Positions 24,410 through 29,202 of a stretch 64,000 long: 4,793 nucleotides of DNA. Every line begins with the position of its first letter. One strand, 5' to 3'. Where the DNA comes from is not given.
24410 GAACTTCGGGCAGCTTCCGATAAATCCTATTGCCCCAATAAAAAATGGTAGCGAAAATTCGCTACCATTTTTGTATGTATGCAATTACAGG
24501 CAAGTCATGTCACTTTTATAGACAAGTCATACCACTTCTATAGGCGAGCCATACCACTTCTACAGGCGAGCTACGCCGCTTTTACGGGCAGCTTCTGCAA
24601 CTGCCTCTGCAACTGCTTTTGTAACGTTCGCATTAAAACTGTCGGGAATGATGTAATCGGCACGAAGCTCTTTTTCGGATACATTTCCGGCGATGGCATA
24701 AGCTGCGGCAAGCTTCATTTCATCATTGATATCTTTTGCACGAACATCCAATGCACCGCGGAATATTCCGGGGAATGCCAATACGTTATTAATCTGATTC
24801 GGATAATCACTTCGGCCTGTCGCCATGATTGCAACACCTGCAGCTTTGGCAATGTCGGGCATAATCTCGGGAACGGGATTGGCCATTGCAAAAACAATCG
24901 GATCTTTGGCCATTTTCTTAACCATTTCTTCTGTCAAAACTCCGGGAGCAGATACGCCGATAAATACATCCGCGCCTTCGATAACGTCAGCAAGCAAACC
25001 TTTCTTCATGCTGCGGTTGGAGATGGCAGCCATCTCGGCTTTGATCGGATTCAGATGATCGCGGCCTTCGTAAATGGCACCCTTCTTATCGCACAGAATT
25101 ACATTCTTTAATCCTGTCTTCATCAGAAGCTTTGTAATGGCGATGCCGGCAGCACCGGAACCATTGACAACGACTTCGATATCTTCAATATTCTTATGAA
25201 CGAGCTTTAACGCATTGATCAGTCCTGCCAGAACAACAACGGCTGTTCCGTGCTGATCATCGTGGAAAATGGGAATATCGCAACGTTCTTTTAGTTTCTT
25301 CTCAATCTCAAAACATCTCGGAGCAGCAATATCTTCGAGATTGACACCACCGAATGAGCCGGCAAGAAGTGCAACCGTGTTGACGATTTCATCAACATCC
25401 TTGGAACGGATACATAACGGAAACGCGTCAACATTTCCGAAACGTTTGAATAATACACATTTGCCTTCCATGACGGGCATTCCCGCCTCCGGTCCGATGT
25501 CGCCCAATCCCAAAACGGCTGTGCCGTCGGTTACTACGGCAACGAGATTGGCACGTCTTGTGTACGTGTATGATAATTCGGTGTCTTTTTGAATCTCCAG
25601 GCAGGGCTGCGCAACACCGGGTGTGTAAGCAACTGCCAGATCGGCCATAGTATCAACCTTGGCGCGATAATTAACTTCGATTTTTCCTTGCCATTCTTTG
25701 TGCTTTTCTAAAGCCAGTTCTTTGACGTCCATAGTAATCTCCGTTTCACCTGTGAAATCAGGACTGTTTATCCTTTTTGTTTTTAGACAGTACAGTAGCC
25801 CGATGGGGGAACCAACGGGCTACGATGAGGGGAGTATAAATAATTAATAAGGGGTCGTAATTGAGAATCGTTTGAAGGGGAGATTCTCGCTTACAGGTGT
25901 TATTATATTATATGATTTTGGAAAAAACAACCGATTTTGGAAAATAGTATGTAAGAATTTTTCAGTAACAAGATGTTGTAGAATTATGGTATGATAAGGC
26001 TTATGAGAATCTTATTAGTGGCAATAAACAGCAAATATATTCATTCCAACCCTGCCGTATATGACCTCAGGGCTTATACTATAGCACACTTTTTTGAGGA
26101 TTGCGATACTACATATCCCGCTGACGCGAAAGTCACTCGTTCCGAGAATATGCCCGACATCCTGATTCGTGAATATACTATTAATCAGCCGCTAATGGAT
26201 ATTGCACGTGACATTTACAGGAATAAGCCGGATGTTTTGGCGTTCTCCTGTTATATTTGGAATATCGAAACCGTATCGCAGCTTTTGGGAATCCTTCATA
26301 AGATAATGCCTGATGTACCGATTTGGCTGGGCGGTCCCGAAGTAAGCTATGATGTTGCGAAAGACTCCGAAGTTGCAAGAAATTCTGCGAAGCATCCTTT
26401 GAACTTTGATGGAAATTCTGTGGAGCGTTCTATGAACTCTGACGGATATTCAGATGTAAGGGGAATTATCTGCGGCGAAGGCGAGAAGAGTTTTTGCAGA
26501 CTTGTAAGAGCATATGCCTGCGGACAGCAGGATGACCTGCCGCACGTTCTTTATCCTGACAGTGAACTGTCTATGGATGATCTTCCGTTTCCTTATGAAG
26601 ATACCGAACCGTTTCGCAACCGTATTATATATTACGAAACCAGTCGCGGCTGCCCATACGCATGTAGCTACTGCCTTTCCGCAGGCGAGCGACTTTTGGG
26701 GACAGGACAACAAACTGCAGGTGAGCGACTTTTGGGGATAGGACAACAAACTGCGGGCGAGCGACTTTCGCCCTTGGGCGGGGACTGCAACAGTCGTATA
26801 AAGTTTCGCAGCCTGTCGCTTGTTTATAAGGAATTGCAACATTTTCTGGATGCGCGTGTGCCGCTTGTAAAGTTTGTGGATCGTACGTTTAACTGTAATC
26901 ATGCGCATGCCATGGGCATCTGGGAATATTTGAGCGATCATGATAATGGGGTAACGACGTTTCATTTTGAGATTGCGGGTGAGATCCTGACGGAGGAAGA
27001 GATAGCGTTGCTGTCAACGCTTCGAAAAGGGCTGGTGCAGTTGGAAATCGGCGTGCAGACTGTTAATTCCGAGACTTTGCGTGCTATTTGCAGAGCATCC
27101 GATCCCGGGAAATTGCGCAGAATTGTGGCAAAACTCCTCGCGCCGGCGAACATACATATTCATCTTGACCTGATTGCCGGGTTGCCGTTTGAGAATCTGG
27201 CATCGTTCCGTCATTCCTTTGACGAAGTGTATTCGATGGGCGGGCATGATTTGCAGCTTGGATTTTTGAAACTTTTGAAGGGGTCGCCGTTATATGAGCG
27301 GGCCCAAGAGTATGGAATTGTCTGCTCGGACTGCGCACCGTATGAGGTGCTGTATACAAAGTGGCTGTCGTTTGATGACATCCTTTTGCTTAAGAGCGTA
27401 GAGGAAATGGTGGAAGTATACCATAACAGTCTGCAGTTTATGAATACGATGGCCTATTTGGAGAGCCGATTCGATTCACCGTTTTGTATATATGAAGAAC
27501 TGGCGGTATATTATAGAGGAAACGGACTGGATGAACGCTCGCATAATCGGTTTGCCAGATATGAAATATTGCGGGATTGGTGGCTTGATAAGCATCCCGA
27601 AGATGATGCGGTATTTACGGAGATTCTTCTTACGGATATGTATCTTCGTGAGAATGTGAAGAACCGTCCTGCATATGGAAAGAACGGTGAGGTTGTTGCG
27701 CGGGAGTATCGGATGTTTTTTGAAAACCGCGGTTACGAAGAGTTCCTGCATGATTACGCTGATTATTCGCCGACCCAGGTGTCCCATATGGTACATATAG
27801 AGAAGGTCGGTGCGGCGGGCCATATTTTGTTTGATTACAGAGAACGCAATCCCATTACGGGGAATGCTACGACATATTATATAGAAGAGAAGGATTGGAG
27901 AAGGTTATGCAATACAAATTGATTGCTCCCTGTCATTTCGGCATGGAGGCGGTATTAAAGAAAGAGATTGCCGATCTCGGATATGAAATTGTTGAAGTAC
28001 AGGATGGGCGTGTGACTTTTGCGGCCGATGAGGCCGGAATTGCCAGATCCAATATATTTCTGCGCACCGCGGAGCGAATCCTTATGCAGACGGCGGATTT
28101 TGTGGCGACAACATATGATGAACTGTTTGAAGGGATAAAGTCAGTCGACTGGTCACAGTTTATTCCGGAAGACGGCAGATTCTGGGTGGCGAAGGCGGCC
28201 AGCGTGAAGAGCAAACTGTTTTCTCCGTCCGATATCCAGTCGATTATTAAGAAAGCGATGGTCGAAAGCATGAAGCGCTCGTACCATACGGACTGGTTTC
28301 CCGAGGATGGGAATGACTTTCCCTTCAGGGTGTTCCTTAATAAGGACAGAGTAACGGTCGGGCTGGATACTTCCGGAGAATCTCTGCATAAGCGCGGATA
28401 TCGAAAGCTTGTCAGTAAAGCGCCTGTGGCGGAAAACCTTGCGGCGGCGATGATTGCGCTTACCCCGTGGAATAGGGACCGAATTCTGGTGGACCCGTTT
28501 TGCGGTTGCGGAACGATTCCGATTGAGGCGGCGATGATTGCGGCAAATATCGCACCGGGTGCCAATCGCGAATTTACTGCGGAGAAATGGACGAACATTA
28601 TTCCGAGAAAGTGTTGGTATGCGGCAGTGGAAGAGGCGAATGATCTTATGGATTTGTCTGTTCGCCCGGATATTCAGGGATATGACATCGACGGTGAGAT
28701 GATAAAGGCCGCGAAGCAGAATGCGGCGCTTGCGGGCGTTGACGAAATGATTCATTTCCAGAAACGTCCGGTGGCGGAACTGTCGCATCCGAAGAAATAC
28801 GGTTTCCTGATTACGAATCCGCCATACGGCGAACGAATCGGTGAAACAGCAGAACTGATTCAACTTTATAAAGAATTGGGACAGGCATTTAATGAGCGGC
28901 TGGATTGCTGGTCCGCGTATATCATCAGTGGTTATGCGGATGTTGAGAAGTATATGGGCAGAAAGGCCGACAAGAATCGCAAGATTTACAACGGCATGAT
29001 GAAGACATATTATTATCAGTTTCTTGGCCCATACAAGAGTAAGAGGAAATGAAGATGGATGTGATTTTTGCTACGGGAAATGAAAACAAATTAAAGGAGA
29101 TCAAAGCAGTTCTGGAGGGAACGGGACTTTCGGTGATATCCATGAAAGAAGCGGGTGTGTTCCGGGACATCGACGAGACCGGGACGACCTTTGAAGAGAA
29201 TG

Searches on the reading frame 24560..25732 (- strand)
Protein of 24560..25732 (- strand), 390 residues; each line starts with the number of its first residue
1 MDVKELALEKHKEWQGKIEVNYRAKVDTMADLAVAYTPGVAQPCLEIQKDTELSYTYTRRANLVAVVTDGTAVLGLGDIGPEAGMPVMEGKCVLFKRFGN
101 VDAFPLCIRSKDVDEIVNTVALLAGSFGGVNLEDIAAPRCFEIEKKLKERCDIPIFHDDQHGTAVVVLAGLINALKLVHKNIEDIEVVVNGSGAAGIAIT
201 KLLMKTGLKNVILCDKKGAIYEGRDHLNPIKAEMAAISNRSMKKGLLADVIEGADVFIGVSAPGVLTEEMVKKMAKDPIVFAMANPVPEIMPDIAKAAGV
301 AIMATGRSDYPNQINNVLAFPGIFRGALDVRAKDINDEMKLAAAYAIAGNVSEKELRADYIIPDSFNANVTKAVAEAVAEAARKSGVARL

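Call 65: search_protein_families(library=pfam, proteins=[window:24560-25732:-])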
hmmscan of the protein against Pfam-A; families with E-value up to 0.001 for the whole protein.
window:24560-25732:- (390 aa): 3 families
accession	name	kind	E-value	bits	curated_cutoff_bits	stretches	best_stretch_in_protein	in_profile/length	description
PF00390.24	malic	-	5.6e-31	108.2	23.1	2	16-109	2-116/182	Malic enzyme, N-terminal domain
PF03949.21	Malic_M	-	3.4e-29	102.4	23.5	1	162-382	3-257/258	Malic enzyme, NAD binding domain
PF00208.27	ELFV_dehydrog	-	8.9e-05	22.7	23.4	1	165-225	12-73/241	Glutamate/Leucine/Phenylalanine/Valine dehydrogenase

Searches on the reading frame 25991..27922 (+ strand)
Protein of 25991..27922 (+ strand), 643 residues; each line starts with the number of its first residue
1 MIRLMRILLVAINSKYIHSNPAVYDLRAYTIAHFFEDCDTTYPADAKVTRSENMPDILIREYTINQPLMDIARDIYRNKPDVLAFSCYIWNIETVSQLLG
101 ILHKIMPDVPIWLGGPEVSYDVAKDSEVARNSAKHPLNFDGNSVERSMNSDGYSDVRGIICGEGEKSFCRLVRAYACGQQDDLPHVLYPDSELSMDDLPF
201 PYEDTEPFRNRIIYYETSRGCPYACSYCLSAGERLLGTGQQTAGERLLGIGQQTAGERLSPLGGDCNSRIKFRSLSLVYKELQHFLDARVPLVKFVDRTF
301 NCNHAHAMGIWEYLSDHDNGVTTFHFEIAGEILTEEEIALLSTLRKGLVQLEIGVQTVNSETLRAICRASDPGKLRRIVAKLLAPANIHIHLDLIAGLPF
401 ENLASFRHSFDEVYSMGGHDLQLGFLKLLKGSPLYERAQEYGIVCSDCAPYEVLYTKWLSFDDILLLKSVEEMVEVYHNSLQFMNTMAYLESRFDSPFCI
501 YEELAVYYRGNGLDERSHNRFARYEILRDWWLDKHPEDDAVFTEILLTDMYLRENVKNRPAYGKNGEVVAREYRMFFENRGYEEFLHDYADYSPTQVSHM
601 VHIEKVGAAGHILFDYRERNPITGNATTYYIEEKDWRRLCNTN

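Call 65: search_protein_families(library=pfam, proteins=[window:25991-27922:+])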
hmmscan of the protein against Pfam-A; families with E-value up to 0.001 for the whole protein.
window:25991-27922:+ (643 aa): 3 families
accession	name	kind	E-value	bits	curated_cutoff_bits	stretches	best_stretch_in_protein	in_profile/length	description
PF13311.11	DUF4080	-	3.2e-50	171.4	22.9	1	439-606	1-171/188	Protein of unknown function (DUF4080)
PF02310.24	B12-binding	-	5.8e-11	42.7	32.1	1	62-123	36-96/121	B12 binding domain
PF04055.27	Radical_SAM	-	1.5e-10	41.9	29.5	1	215-411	1-164/166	Radical SAM superfamily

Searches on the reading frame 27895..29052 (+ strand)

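Call 65: search_protein_families(library=pfam, proteins=[window:27895-29052:+])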
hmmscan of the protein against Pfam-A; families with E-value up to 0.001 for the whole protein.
window:27895-29052:+ (385 aa): 5 families
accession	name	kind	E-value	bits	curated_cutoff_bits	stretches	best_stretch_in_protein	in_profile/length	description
PF01170.24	UPF0020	-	1.3e-51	175.5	22.3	1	167-373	1-195/197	RMKL-like, methyltransferase domain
PF22020.1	RlmL_1st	-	1.2e-23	83.2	27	1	8-63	1-55/55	RlmL ferredoxin-like domain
PF02926.22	THUMP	-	7.7e-15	55.5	20.6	1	71-158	1-84/84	THUMP domain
PF05175.20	MTS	-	0.00035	20.7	23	0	259-320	57-117/170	Methyltransferase small domain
PF13847.12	Methyltransf_31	-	0.00097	19.3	27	0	258-297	27-67/145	Methyltransferase domain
